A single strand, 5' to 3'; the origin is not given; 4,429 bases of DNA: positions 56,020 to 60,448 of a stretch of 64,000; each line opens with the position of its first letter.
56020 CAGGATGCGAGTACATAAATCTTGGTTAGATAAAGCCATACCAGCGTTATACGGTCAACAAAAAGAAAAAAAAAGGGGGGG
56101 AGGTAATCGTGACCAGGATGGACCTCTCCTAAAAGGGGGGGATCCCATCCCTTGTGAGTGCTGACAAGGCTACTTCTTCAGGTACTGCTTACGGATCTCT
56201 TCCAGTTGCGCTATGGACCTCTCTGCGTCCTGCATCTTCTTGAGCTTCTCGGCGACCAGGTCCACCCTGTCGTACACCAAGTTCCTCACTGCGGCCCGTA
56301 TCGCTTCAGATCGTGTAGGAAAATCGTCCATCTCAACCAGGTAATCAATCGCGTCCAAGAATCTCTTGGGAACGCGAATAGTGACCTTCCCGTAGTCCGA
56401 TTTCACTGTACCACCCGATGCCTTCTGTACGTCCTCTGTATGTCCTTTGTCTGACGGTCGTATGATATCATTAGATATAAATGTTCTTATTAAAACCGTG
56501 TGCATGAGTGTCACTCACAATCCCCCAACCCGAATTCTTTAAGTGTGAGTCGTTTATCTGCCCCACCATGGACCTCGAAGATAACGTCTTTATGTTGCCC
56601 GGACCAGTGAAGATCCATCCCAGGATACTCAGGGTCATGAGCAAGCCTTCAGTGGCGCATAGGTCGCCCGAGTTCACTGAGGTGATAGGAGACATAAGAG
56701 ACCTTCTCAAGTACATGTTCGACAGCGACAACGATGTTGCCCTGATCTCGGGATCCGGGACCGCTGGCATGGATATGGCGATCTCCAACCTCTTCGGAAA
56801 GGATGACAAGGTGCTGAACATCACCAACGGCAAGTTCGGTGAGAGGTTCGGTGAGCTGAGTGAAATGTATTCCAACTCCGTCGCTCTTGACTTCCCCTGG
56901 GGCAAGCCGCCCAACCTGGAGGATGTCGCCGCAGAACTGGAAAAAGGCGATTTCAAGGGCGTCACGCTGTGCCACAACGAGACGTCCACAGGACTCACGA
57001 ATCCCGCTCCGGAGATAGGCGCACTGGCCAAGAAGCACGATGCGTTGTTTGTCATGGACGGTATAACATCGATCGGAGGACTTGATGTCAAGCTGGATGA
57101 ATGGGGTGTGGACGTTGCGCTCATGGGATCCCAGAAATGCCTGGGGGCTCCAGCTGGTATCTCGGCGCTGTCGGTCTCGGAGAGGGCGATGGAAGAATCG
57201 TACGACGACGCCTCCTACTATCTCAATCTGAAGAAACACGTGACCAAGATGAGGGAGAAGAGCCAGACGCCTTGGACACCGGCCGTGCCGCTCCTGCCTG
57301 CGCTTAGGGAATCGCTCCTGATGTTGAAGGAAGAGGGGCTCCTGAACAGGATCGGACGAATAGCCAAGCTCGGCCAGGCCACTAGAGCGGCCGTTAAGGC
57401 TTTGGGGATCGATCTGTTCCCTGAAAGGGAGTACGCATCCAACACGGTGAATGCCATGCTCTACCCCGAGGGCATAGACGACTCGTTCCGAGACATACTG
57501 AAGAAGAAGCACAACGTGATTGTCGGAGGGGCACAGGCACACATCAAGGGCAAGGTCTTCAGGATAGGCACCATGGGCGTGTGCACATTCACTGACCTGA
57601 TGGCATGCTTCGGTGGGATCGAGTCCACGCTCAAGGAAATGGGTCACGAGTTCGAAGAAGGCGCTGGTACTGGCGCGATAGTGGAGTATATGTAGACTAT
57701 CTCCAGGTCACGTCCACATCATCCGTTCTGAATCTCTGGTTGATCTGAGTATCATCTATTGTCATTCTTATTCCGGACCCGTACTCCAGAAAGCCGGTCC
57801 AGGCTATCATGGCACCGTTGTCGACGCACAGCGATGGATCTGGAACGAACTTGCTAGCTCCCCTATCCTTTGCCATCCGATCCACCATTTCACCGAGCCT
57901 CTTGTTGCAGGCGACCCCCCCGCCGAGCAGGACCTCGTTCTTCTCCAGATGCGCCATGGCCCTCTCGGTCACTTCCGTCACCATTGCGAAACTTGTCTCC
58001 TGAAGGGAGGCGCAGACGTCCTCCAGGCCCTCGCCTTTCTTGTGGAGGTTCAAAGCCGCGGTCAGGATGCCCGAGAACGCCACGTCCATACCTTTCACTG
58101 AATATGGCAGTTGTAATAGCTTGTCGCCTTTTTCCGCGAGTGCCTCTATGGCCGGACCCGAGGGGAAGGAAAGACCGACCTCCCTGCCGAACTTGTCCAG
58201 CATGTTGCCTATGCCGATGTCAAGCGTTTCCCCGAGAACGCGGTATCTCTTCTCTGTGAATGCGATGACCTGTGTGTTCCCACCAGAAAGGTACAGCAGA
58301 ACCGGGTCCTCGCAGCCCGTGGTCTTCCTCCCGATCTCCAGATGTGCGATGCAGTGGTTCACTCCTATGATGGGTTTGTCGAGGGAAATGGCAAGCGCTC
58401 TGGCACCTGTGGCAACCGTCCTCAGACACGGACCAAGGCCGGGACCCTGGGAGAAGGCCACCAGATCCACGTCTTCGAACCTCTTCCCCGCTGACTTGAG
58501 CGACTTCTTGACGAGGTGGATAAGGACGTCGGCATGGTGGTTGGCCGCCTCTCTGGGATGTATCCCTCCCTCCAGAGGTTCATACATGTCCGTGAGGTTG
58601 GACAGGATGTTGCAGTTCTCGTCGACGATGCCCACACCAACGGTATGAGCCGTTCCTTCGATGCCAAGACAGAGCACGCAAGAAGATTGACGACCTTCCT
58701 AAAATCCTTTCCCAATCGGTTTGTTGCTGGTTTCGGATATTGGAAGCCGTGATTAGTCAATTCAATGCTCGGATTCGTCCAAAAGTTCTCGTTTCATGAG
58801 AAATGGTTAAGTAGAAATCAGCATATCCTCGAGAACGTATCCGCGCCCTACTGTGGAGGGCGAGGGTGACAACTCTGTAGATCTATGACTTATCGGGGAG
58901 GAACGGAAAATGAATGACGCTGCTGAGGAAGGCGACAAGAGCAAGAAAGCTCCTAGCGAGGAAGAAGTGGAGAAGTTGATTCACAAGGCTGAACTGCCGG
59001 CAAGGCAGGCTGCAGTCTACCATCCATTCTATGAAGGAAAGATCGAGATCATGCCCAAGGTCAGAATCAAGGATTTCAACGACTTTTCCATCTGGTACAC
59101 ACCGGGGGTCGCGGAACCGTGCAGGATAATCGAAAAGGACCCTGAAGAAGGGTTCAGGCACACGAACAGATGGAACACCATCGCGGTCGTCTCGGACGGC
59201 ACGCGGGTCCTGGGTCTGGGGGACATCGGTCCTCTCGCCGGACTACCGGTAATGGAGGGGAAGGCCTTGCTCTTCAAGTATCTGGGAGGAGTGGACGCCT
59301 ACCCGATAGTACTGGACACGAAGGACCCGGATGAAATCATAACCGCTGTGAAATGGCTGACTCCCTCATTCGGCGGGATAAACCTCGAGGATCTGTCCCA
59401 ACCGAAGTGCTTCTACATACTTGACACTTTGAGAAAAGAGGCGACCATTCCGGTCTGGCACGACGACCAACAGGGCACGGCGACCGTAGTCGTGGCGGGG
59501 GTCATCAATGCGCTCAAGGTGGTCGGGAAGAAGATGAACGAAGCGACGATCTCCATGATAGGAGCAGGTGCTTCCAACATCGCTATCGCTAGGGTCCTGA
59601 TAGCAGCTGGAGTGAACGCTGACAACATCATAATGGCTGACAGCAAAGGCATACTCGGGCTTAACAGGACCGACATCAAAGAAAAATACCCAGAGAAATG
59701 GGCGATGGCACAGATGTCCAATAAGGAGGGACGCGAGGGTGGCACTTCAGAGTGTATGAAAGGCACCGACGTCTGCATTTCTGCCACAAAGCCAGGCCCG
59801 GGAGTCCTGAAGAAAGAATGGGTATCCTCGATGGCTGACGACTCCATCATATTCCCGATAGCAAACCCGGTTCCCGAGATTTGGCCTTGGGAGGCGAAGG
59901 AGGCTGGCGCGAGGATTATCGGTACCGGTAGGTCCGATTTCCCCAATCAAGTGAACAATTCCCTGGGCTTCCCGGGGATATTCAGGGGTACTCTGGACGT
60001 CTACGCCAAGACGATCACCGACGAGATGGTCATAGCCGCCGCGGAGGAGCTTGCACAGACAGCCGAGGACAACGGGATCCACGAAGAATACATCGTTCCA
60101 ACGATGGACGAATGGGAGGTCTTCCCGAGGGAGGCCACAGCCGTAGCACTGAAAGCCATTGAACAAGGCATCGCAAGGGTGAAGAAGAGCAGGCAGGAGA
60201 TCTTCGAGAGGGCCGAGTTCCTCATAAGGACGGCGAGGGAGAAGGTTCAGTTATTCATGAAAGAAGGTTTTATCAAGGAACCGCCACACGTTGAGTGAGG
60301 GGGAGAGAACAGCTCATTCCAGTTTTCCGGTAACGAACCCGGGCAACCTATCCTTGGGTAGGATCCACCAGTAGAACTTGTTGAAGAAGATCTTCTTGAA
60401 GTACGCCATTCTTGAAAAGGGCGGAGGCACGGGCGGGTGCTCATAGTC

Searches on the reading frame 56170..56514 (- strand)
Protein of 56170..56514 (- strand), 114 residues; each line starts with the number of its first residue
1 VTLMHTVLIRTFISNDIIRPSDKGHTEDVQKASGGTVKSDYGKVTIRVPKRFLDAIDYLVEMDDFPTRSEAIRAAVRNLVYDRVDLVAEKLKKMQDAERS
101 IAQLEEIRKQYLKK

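Call 3: search_protein_families(library=pfam, proteins=[window:56170-56514:-], max_evalue=0.01)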
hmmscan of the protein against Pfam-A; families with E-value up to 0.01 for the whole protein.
window:56170-56514:- (114 aa): 3 families
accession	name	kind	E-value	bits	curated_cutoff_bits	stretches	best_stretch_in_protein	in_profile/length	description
PF01402.27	RHH_1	-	3.5e-06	27.2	20.5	1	44-80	2-37/39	Ribbon-helix-helix protein, copG family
PF17723.7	RHH_8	-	0.00019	22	25.4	1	41-106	3-72/119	Ribbon-Helix-Helix transcriptional regulator family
PF08843.17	AbiEii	-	0.0051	17.2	22.5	1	9-95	52-150/238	Nucleotidyl transferase AbiEii toxin, Type IV TA system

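Call 50: search_protein_families(library=padloc, proteins=[window:56170-56514:-], max_evalue=0.001)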
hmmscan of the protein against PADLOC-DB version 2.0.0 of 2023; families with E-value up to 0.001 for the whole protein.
window:56170-56514:- (114 aa): 0 families

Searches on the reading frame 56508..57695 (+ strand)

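Call 3: search_protein_families(library=pfam, proteins=[window:56508-57695:+], max_evalue=0.01)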
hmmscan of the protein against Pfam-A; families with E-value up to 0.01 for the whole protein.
window:56508-57695:+ (395 aa): 1 family
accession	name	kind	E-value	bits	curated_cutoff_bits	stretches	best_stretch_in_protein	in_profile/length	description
PF00266.25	Aminotran_5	-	5.6e-20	72.1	21.5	1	48-289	33-284/371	Aminotransferase class-V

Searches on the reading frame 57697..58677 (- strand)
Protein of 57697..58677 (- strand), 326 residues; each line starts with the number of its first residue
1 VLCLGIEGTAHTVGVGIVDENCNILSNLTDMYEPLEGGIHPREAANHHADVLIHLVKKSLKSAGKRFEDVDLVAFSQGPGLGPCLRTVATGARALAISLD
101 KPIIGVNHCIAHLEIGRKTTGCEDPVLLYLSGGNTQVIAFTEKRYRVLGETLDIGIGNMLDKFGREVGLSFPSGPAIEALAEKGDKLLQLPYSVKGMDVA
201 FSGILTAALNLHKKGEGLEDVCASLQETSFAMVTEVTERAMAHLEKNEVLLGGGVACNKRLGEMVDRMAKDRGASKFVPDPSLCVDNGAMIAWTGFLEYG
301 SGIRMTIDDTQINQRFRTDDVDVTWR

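Call 3: search_protein_families(library=pfam, proteins=[window:57697-58677:-], max_evalue=0.01)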
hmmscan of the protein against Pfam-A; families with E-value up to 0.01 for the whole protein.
window:57697-58677:- (326 aa): 2 families
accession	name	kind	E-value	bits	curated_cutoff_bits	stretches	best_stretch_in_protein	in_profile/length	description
PF00814.31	TsaD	-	2.5e-82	277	24.8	1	30-293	8-264/264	tRNA N6-adenosine threonylcarbamoyltransferase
PF22521.2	HypF_C_2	-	3e-09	37.4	27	1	176-287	122-235/241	Carbamoyltransferase, Kae1-like Domain, second subdomain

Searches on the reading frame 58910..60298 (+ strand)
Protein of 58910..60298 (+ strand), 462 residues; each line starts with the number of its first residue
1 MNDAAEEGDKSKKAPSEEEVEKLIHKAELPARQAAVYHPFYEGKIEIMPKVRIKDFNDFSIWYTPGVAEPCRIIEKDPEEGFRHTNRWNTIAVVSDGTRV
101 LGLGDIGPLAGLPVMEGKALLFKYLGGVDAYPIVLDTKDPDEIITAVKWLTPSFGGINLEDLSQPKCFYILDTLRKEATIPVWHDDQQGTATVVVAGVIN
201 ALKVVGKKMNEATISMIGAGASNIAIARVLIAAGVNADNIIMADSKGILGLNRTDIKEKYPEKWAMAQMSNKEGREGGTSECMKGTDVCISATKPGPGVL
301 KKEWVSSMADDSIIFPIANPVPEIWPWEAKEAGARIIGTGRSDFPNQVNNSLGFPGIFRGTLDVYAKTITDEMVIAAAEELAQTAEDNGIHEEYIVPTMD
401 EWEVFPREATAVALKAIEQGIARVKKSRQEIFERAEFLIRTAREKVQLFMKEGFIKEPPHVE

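Call 79: search_protein_families(library=pfam, proteins=[window:58910-60298:+], max_evalue=0.0001)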
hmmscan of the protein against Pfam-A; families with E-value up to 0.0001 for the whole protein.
window:58910-60298:+ (462 aa): 2 families
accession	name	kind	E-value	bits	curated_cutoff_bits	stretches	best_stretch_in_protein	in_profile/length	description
PF00390.24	malic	-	1e-29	104.1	23.1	1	43-175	2-182/182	Malic enzyme, N-terminal domain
PF03949.21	Malic_M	-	2.5e-23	83.2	23.5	1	188-404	2-244/258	Malic enzyme, NAD binding domain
